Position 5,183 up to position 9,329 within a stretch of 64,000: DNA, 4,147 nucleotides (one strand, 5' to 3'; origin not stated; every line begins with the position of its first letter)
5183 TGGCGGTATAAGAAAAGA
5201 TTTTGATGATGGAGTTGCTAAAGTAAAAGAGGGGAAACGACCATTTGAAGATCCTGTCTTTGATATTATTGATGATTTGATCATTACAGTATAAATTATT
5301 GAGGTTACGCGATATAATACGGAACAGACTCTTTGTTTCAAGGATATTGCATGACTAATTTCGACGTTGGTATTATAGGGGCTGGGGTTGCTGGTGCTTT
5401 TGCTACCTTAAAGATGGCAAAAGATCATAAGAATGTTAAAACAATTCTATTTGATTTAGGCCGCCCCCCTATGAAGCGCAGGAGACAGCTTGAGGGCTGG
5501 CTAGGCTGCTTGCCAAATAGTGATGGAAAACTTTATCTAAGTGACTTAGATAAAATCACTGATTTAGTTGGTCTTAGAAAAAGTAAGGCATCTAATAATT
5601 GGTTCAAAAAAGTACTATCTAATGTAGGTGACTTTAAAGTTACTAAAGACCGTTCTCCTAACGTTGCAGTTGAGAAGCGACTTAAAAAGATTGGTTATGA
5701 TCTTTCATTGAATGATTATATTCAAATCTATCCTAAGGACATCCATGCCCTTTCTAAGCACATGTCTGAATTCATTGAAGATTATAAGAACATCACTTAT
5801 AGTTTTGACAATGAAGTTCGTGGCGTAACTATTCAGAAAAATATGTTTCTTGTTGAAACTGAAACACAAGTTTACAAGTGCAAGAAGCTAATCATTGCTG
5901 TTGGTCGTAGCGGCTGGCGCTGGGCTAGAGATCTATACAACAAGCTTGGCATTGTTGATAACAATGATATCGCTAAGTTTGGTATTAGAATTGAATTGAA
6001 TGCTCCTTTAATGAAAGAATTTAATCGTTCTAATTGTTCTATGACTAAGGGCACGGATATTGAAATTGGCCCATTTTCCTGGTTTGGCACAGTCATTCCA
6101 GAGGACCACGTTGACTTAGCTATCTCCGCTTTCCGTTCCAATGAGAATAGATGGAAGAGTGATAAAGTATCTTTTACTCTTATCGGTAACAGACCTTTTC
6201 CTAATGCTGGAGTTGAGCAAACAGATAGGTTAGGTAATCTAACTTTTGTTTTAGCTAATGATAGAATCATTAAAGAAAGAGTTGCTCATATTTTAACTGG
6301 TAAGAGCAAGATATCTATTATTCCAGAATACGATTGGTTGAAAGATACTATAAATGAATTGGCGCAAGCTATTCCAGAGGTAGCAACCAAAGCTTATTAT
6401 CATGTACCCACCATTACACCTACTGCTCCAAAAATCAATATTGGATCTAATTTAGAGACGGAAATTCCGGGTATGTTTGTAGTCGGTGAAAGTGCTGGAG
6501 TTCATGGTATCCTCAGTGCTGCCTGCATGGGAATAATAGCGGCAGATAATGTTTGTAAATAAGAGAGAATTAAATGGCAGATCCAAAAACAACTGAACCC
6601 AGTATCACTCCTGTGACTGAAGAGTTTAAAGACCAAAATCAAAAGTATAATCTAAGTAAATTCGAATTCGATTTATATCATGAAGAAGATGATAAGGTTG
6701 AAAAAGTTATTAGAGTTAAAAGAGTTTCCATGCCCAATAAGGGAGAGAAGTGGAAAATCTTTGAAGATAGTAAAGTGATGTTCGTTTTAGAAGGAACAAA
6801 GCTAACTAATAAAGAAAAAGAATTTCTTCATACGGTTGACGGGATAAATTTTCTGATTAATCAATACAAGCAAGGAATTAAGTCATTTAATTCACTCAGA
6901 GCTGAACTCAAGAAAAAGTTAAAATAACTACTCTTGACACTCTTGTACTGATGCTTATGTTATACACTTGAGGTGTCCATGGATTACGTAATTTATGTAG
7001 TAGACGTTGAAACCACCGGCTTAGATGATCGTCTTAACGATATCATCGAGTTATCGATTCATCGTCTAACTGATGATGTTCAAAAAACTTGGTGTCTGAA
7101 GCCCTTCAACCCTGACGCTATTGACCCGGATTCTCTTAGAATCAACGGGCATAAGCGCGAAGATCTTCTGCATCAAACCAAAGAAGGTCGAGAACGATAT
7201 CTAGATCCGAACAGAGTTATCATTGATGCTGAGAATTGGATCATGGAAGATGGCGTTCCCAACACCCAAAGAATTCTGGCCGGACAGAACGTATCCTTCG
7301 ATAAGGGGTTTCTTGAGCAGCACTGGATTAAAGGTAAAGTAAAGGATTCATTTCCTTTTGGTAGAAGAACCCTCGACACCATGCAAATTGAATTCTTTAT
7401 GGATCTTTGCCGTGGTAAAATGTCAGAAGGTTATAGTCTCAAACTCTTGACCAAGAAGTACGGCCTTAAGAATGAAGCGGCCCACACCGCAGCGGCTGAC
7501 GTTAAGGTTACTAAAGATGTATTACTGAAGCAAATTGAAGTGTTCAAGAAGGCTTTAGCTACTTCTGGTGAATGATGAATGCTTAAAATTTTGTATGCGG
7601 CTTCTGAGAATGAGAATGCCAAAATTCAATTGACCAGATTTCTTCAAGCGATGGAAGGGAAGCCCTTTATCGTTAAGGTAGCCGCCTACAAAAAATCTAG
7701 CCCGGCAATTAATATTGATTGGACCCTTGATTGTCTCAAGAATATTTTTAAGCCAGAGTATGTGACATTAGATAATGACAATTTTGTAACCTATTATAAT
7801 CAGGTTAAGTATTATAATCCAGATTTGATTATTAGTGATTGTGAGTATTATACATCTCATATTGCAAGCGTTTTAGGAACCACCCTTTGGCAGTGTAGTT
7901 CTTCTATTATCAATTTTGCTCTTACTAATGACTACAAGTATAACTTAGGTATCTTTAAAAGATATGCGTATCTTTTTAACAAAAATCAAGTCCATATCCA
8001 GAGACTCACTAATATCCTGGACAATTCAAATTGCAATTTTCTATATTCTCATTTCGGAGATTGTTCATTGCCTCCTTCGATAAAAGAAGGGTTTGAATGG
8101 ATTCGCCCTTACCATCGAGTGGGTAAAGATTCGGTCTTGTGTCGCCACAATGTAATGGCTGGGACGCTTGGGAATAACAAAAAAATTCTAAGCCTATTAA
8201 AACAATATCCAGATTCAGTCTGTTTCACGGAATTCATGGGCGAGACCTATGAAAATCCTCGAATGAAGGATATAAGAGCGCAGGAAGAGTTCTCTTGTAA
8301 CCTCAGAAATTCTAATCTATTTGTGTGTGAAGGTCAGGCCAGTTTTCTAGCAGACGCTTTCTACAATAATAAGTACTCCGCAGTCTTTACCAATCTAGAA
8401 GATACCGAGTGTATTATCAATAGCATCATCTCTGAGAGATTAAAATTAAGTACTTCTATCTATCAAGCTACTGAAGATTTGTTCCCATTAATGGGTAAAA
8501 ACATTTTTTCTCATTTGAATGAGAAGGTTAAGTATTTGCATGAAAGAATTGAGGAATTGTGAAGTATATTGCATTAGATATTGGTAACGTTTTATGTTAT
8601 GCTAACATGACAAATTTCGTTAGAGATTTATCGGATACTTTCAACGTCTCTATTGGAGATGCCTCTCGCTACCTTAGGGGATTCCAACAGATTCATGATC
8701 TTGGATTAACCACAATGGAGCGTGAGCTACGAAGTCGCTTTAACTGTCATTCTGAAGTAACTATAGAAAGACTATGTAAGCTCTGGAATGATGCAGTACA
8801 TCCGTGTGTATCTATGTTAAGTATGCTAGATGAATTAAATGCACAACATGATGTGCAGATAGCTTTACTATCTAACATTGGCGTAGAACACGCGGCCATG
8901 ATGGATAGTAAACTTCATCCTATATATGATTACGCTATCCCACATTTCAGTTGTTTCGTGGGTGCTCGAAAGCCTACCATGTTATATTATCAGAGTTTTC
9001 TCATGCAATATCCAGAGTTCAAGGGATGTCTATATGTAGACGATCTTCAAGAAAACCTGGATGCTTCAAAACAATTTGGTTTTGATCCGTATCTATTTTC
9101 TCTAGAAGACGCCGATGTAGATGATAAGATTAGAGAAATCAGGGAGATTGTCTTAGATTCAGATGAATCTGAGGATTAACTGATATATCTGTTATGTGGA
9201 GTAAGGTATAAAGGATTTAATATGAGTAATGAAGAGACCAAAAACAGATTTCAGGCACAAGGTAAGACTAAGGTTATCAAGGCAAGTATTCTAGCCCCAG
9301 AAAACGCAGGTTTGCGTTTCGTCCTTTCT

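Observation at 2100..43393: Strong enrichment of the tripeptide DGY in virion proteins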

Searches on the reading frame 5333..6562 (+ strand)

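Call 8: search_protein_families(library=phrogs, proteins=[window:5333-6562:+])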
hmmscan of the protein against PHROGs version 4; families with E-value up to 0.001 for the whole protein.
window:5333-6562:+ (409 aa): 0 families

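Call 31: search_protein_families(library=pfam, max_evalue=0.01, proteins=[window:5333-6562:+])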
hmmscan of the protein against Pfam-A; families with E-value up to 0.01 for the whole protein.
window:5333-6562:+ (409 aa): 4 families
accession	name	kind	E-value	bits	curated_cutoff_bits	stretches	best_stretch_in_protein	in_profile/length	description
PF01134.28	GIDA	-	1.1e-09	38.3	22.1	1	371-407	346-383/391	Glucose inhibited division protein A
PF03486.20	HI0933_like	-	2e-06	27.9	50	0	117-194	86-166/244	HI0933-like protein Rossmann domain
PF07992.20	Pyr_redox_2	-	3.6e-06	27.1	26.1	1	10-192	1-109/291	Pyridine nucleotide-disulphide oxidoreductase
PF13738.12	Pyr_redox_3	-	0.00016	21.4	30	1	148-192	90-134/305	Pyridine nucleotide-disulphide oxidoreductase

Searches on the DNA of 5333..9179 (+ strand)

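Call 6: search_dna_similar(query=window:5333-9179:+, collection=phages, mode=distant, max_rows=15)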
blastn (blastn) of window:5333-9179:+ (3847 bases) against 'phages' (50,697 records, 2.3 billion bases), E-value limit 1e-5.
No match.

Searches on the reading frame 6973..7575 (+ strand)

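Call 31: search_protein_families(library=pfam, max_evalue=0.01, proteins=[window:6973-7575:+])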
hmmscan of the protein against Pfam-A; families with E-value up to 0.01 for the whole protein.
window:6973-7575:+ (200 aa): 1 family
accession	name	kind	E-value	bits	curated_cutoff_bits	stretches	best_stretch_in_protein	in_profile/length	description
PF00929.31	RNase_T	-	2.6e-11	44.8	24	1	9-183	2-163/164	Exonuclease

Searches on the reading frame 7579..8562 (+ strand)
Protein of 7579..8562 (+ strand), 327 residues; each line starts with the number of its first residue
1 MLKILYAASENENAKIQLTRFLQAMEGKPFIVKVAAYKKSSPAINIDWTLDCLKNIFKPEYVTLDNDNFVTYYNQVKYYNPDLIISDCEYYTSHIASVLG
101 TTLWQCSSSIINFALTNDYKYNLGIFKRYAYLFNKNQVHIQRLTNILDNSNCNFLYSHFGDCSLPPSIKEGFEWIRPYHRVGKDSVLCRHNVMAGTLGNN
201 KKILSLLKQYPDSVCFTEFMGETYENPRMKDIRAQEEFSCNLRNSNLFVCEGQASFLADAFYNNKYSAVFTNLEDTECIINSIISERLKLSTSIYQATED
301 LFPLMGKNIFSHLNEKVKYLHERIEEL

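Call 8: search_protein_families(library=phrogs, proteins=[window:7579-8562:+])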
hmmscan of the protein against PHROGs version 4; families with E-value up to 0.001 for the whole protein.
window:7579-8562:+ (327 aa): 0 families

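Call 31: search_protein_families(library=pfam, max_evalue=0.01, proteins=[window:7579-8562:+])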
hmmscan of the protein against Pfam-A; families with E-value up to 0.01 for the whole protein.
window:7579-8562:+ (327 aa): 0 families

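Call 41: search_protein_families(library=pfam, max_evalue=1, proteins=[window:7579-8562:+])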
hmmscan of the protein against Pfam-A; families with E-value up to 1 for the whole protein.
window:7579-8562:+ (327 aa): 2 families
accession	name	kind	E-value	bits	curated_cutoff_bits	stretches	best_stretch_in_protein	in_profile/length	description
PF13528.12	Glyco_trans_1_3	-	0.16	11.6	25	1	62-97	77-112/322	Glycosyl transferase family 1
PF00148.24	Oxidored_nitro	-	0.16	11.2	28.6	1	13-110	282-370/399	Nitrogenase component 1 type Oxidoreductase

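Call 67: find_homologous_proteins(query=window:7579-8562:+, max_evalue=0.00001)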
Query window:7579-8562:+ (327 aa): 522 proteins with E <= 0.00001 among 1177 candidates; the best 120 are listed. Only proteins of 179 to 573 residues were searched: fused or split forms outside these lengths cannot appear, so this answer is no evidence that the protein stands alone or is whole; lengths 'longer' or 'shorter' looks for them.
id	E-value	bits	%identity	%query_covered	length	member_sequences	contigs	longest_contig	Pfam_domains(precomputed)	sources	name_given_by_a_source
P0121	9.7e-221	749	100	100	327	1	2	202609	-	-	-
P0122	3.4e-181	620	82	100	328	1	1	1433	-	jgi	-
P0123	2.0e-179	614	81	100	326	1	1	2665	-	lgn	-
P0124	4.1e-174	596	78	100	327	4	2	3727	-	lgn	-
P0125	5.7e-171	586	77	100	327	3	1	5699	-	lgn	-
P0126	3.2e-167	574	75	100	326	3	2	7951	-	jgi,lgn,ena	-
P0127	3.3e-166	570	75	100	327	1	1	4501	-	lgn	-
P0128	1.2e-164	565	75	100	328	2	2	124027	-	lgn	-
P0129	9.7e-163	559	72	100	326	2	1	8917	-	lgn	-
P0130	5.3e-160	550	72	100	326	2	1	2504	-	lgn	-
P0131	1.3e-159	549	73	100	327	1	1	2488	-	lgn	-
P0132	5.2e-159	547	72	100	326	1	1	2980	-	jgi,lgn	-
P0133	1.8e-158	545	72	100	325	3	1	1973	-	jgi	-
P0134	4.4e-158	544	73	100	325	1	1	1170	-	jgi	jgi:hypothetical protein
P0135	5.2e-158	543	71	100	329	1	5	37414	-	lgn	-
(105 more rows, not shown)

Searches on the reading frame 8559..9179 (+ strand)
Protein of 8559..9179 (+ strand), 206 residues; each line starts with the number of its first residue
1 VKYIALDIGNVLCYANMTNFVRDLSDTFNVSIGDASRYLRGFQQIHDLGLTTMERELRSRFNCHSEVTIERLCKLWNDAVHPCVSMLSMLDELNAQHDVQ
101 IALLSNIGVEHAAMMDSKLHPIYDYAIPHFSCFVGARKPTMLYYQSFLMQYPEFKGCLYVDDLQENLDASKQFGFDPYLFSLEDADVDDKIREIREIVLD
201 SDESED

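Call 31: search_protein_families(library=pfam, max_evalue=0.01, proteins=[window:8559-9179:+])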
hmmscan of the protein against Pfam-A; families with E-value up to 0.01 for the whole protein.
window:8559-9179:+ (206 aa): 0 families

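Call 41: search_protein_families(library=pfam, max_evalue=1, proteins=[window:8559-9179:+])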
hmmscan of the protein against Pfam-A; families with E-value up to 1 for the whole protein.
window:8559-9179:+ (206 aa): 1 family
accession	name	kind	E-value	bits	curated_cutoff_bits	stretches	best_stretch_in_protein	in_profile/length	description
PF00104.35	Hormone_recep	-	0.098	12.5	23.5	1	64-112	8-57/213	Ligand-binding domain of nuclear hormone receptor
